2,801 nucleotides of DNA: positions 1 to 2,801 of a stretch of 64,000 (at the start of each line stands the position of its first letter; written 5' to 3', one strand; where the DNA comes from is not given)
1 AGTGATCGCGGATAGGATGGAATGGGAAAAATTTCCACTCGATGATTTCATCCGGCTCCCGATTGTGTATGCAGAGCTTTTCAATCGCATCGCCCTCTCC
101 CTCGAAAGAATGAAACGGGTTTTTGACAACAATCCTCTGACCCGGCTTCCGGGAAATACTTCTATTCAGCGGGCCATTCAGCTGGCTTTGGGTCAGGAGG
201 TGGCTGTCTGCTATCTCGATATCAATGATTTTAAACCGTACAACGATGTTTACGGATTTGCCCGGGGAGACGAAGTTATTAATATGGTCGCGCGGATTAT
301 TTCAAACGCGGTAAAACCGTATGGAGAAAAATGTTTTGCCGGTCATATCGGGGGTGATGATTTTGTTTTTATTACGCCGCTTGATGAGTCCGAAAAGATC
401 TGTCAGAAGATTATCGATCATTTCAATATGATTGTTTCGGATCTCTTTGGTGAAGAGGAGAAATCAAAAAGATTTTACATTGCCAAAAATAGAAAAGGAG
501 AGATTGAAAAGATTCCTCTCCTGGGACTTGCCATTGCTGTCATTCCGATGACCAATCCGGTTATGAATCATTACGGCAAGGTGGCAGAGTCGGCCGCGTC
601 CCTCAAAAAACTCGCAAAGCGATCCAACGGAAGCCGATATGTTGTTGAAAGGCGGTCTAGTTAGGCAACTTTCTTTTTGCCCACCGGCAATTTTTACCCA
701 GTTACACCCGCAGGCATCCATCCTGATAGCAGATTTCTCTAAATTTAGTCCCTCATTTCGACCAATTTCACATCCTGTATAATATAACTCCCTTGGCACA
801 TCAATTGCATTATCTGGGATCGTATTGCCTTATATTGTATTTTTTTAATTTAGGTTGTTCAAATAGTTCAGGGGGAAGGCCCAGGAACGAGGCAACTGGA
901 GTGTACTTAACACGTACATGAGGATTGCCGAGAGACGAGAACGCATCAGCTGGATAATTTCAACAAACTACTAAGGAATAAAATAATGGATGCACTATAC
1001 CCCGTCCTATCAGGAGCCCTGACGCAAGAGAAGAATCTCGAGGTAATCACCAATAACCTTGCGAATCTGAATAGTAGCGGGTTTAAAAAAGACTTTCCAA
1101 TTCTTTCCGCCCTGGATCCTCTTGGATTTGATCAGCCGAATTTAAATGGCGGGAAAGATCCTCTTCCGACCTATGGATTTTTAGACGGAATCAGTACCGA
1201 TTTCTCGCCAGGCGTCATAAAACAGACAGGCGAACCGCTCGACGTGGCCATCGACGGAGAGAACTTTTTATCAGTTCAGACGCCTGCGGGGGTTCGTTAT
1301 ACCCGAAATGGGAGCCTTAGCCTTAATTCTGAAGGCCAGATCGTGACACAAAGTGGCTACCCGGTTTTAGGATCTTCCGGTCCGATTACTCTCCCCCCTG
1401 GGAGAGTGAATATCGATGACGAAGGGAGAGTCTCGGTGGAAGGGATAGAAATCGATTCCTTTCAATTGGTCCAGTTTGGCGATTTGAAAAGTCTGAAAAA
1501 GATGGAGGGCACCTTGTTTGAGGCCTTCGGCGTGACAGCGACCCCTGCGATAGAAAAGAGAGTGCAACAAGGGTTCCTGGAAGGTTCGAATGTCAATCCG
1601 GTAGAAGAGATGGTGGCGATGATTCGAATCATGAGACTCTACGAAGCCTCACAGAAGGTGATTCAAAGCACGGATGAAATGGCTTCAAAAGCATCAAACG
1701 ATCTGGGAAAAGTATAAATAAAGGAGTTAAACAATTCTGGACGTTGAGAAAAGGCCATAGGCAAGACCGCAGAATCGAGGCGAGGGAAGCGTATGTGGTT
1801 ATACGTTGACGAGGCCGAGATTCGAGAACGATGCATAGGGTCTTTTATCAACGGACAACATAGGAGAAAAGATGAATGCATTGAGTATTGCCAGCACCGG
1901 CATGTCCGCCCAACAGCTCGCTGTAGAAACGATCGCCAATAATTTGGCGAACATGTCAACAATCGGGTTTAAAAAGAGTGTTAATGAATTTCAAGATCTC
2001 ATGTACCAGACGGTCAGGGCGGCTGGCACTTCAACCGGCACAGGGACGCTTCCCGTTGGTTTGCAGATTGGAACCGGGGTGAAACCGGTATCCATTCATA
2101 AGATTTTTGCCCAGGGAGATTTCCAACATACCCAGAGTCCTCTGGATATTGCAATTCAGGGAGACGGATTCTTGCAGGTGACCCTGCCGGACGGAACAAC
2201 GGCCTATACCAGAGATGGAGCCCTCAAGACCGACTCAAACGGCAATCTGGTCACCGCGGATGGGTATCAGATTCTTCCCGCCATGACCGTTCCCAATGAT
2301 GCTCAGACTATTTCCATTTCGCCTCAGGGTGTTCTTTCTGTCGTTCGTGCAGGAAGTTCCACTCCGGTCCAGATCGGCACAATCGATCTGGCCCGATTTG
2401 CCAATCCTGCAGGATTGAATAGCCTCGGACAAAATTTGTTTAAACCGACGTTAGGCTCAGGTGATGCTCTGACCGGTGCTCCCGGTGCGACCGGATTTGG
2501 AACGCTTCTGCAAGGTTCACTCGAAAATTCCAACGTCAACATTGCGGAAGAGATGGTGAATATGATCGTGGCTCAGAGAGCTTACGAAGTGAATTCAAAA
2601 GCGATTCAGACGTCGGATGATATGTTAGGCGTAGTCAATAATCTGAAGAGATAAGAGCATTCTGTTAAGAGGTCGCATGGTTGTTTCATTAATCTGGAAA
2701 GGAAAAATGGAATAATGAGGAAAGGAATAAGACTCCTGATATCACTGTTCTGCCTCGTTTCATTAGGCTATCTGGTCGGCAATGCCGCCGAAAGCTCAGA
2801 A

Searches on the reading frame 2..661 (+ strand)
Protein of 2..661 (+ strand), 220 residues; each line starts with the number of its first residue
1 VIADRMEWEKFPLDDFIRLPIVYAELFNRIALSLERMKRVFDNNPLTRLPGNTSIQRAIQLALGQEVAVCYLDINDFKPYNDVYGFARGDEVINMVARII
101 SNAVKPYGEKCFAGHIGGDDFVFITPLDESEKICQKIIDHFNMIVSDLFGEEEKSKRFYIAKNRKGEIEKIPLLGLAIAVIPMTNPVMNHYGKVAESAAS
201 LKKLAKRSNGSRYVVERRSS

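Call 3: search_protein_families(library=pfam, proteins=[window:2-661:+], max_evalue=0.01)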
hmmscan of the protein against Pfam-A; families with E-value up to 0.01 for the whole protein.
window:2-661:+ (220 aa): 2 families
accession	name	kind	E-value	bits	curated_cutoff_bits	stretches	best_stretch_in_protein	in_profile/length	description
PF00990.26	GGDEF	-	3.5e-13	50.1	23.8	1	53-140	17-109/161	Diguanylate cyclase, GGDEF domain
PF22335.1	Cas10-Cmr2_palm2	-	0.003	18.1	27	1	110-152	51-89/133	Cas10/Cmr2, second palm domain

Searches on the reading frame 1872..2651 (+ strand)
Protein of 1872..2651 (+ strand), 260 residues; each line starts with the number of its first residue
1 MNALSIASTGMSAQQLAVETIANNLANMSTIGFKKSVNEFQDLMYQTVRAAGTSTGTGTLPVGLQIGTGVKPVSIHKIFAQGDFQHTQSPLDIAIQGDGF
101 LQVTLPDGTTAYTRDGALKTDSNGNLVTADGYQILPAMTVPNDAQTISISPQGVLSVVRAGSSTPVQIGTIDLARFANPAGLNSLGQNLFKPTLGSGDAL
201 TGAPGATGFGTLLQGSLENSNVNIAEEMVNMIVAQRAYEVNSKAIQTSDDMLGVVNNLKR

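Call 3: search_protein_families(library=pfam, proteins=[window:1872-2651:+], max_evalue=0.01)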
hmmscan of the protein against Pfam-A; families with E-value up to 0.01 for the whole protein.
window:1872-2651:+ (260 aa): 3 families
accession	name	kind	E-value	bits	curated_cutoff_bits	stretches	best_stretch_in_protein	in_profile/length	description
PF22692.1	LlgE_F_G_D1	-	2.6e-26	92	27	1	94-157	1-64/64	Flagellar hook protein FlgE/F/G D1 domain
PF06429.18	Flg_bbr_C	-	2.2e-21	75.5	23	1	214-258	2-46/46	Flagellar basal body rod FlgEFG protein C-terminal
PF00460.25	Flg_bb_rod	-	2.4e-10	40.6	20.7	1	5-34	2-31/31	Flagella basal body rod protein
